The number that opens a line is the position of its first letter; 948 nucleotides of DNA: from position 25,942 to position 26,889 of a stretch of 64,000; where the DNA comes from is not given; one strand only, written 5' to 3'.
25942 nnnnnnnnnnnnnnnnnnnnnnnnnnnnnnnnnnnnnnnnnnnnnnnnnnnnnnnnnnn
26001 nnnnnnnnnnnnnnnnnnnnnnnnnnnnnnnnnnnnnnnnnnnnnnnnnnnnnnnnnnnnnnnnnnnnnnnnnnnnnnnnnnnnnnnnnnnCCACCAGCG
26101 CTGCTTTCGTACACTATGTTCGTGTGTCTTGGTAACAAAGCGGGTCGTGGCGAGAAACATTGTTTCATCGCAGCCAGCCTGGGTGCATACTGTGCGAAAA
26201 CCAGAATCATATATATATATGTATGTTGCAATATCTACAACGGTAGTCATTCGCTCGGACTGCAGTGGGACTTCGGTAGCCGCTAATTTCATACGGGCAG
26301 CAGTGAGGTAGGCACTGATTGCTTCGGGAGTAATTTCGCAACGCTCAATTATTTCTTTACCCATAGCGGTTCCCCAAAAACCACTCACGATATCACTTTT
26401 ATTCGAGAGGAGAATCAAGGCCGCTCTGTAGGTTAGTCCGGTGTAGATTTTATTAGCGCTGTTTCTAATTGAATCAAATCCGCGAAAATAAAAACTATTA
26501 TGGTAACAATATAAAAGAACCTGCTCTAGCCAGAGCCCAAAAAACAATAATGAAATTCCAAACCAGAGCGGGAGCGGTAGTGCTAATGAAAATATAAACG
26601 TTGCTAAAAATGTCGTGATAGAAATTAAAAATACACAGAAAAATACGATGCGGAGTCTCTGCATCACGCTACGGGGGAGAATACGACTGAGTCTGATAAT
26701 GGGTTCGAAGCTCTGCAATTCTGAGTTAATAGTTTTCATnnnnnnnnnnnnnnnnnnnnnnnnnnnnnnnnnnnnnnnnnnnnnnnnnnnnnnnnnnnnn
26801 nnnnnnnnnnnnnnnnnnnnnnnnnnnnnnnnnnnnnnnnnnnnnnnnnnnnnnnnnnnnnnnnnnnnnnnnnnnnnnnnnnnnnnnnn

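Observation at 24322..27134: Membrane-anchored Clp/Hsp100 ATPase with a dead first NBD, co-translated with a small membrane protein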

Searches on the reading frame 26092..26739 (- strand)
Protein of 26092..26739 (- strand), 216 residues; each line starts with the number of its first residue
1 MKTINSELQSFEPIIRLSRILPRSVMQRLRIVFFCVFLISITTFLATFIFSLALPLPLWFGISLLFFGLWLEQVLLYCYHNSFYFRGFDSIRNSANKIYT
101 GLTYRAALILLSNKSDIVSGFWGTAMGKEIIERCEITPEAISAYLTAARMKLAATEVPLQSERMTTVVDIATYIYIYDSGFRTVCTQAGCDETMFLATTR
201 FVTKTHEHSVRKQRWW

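Call 27: find_related_loci(query=A4, collection=genome_contigs, flank=4000)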
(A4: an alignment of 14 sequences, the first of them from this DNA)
Query A4 (216 aa) in genome_contigs; peptide patterns used: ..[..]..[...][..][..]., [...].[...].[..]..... (x = any residue, [..] = any of these).
44 stretches matched a pattern; 16 encode a relative of the query (tblastn E <= 1e-3); 16 distinct loci.
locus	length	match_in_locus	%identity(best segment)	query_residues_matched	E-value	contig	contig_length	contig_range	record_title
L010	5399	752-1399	40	1-216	2e-54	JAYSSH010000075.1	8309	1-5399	MAG: Candidatus Kaiserbacteria bacterium isolate GFS_12189 GFS_12189_74, whole genome shotgun sequence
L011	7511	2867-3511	40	1-216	3e-54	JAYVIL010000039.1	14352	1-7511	MAG: Candidatus Kaiserbacteria bacterium isolate GL51_DN_metabinner_26 GL51_DN_metabinner_26_38, whole genome shotgun se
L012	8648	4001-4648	38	1-216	5e-50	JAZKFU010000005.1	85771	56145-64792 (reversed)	MAG: Patescibacteria group bacterium isolate DC_RB_04_SPN110320-bin016 DCRB04SPN_B016_0_000000000005, whole genome shotg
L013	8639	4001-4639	33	3-216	4e-42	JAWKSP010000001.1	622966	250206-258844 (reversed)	MAG: Candidatus Paceibacterota bacterium isolate ABC1.92 ABC1.92.fa-1, whole genome shotgun sequence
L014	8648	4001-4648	32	1-216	1e-39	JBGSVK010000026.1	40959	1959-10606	MAG: Candidatus Paceibacteria bacterium isolate JTS-AC455 k141_2339436, whole genome shotgun sequence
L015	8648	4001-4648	30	1-216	1e-37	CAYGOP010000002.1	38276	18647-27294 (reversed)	MAG TPA_asm: uncultured Candidatus Saccharibacteria bacterium isolate ERP117304_co1_139 genome assembly, contig: NODE_11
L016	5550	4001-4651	32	1-216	3e-36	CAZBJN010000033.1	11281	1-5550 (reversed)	MAG TPA_asm: uncultured Candidatus Saccharibacteria bacterium isolate SRP062349_co2_256 genome assembly, contig: NODE_31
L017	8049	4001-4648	32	1-216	2e-35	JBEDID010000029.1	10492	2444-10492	MAG: Candidatus Parcubacteria bacterium isolate NASQAN2015_010_A_bin.14 scaffold_000497, whole genome shotgun sequence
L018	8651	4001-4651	32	1-216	8e-35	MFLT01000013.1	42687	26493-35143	MAG: Candidatus Kaiserbacteria bacterium RIFCSPLOWO2_01_FULL_45_25 rifcsplowo2_01_scaffold_978, whole genome shotgun seq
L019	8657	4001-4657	30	1-216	1e-33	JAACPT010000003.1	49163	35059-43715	MAG: Candidatus Parcubacteria bacterium isolate CG_2015-02_43_9 CG_2015-02_curated_scaffold_363, whole genome shotgun se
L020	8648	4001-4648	31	1-216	3e-32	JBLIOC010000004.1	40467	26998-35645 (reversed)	MAG: Candidatus Paceibacteria bacterium isolate 3300053785_176 Ga0535658_0001423, whole genome shotgun sequence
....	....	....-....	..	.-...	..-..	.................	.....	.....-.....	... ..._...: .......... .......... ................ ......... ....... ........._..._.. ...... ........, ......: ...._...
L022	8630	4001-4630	32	7-216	4e-38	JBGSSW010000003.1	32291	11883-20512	MAG: Candidatus Paceibacteria bacterium isolate JTS-AC391 k141_3443996, whole genome shotgun sequence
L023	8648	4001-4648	30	1-216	5e-29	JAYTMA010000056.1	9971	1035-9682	MAG: bacterium isolate GFS_3428 GFS_3428_55, whole genome shotgun sequence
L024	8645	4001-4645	28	1-216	6e-26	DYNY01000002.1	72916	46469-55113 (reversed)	MAG TPA_asm: Candidatus Elulimicrobium sp. isolate SulCav_GS09_5_3_41_19 SulCav_GS09_5_287_length_72916_cov_12_155817, w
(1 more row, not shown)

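Call 33: search_protein_families(library=pfam, alignment_id=A4, max_evalue=10)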
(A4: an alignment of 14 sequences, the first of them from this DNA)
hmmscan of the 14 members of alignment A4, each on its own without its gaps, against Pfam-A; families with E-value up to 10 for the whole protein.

A. member 1, seq(216 aa): 2 families
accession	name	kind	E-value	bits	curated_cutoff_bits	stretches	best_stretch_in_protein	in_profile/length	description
PF00487.30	FA_desaturase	-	0.0069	16.6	29.7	1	18-99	123-207/253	Fatty acid desaturase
PF24866.1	DUF7732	-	0.071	13.7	27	1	57-98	23-66/125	Domain of unknown function (DUF7732)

B. families by the number of members that match (of 14 scanned): 12 families
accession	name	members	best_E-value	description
PF24866.1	DUF7732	8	0.04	Domain of unknown function (DUF7732)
PF04819.17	DUF716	3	9.9e-06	Family of unknown function (DUF716)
PF00487.30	FA_desaturase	1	0.0069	Fatty acid desaturase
PF04549.19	CD47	1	0.0091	CD47 transmembrane region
PF21808.2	Dynamin-like_hel_bact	1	0.02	Bacterial dynamin-like protein, helical domain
PF17332.7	DUF5592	1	0.058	Family of unknown function (DUF5592)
PF12724.12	Flavodoxin_5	1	0.11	Flavodoxin domain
PF06396.16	AGTRAP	1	0.14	Angiotensin II, type I receptor-associated protein (AGTRAP)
PF24002.1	DUF7318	1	0.25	Family of unknown function (DUF7318)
PF06545.17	AllG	1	0.25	Oxamate carbamoyltransferase subunit AllG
PF20090.4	DUF6482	1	0.26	Family of unknown function (DUF6482)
PF24838.2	8xMP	1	0.35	Octameric membrane protein family (8xMP)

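Call 35: predict_structure(alignment_id=A4)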
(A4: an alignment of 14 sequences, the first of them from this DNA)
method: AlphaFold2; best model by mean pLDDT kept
length: 216 residues; sequences in the alignment: 14
mean_pLDDT: 87.7   pTM: 0.76
mean pLDDT of the five models: 87.7, 87.6, 87.4, 87.3, 87.1
residues with pLDDT >= 90: 130; 70-90: 70; 50-70: 12; < 50: 4
segments of 3 or more residues with pLDDT < 50: 90-93
pLDDT, mean of each block of 10 residues (from residue 1): 82 88 87 95 92 87 95 89 69 57 90 93 92 93 92 91 90 94 94 95 88 68
secondary structure, 60 per line:
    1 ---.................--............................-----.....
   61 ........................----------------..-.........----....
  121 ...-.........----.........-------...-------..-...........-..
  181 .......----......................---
elements in order: H4-20 H23-50 H56-84 H104-112 H117-123 H125-133 H138-146 H167-177 H179-187 H192-213

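Call 52: search_protein_representatives(alignment_id=A4)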
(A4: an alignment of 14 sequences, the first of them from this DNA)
Query: 14 sequences, 216 profile positions. Proteins with E-value up to 0.001 (for the whole library): 334; up to 1e-10: 213; up to 1e-30: 32. The best 150 are listed.
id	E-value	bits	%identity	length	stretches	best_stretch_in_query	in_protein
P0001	4.8e-88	310.7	-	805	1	1-216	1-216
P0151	3.3e-77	275.3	-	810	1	1-216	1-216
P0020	1.6e-74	266.5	-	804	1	1-216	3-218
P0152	2.0e-66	240.0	-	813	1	1-216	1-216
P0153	1.5e-58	214.3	-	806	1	2-216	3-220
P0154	4.3e-49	183.4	-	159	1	1-159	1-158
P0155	7.7e-49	182.6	-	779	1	3-216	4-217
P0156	4.4e-48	180.1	-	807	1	1-216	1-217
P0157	4.7e-48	180.0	-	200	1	1-199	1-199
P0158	4.3e-47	176.8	-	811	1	1-216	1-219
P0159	7.9e-47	176.0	-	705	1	13-216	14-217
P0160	5.6e-46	173.2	-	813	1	1-216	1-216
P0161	8.5e-46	172.6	-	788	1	13-216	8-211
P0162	9.0e-44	166.0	-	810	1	1-216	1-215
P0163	3.8e-42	160.7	-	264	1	3-216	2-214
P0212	1.4e-21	93.5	-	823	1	8-216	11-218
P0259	5.6e-17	78.4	-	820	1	2-216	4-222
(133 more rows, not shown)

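Call 55: find_encoding_contigs(protein=P0212, flank=4000, max_places=1)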
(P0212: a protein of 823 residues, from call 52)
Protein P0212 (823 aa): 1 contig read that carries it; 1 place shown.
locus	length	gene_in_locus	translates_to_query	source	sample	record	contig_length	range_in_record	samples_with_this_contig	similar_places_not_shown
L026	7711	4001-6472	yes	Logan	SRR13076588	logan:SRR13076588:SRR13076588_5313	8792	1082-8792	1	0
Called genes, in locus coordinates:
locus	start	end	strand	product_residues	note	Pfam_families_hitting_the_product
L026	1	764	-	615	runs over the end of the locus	?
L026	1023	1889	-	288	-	PF02481:DNA_processg_A, PF17782:WHD_DprA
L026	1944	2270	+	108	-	-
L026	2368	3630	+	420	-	PF02403:Seryl_tRNA_N, PF00587:tRNA-synt_2b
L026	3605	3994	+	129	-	-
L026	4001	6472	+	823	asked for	PF00158:Sigma54_activat (faint), PF00004:AAA (weak), PF07724:AAA_2, PF07728:AAA_5, PF10431:ClpB_D2-small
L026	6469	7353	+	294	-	-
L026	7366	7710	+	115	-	?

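Call 56: find_encoding_contigs(protein=P0259, flank=4000, max_places=1)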
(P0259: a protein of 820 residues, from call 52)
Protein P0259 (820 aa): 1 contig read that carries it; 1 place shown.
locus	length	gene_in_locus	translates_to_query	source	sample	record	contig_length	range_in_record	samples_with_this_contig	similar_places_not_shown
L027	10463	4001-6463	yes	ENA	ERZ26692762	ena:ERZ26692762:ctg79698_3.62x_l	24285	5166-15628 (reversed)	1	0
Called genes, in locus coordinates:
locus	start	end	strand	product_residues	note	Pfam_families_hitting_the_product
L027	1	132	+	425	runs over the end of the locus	PF13660:DUF4147, PF05161:MOFRL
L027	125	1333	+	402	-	PF03952:Enolase_N, PF00113:Enolase_C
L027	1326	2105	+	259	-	PF00224:PK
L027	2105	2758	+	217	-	PF03575:Peptidase_S51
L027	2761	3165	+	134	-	PF00903:Glyoxalase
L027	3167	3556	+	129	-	-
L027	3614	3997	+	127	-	-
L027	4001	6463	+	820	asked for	PF00158:Sigma54_activat (faint), PF00004:AAA, PF07724:AAA_2, PF07728:AAA_5 (weak), PF10431:ClpB_D2-small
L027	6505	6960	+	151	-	PF00293:NUDIX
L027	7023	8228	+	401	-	PF07690:MFS_1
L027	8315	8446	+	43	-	-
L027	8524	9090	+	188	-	PF00717:Peptidase_S24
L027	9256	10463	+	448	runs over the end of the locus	PF00817:IMS, PF11799:IMS_C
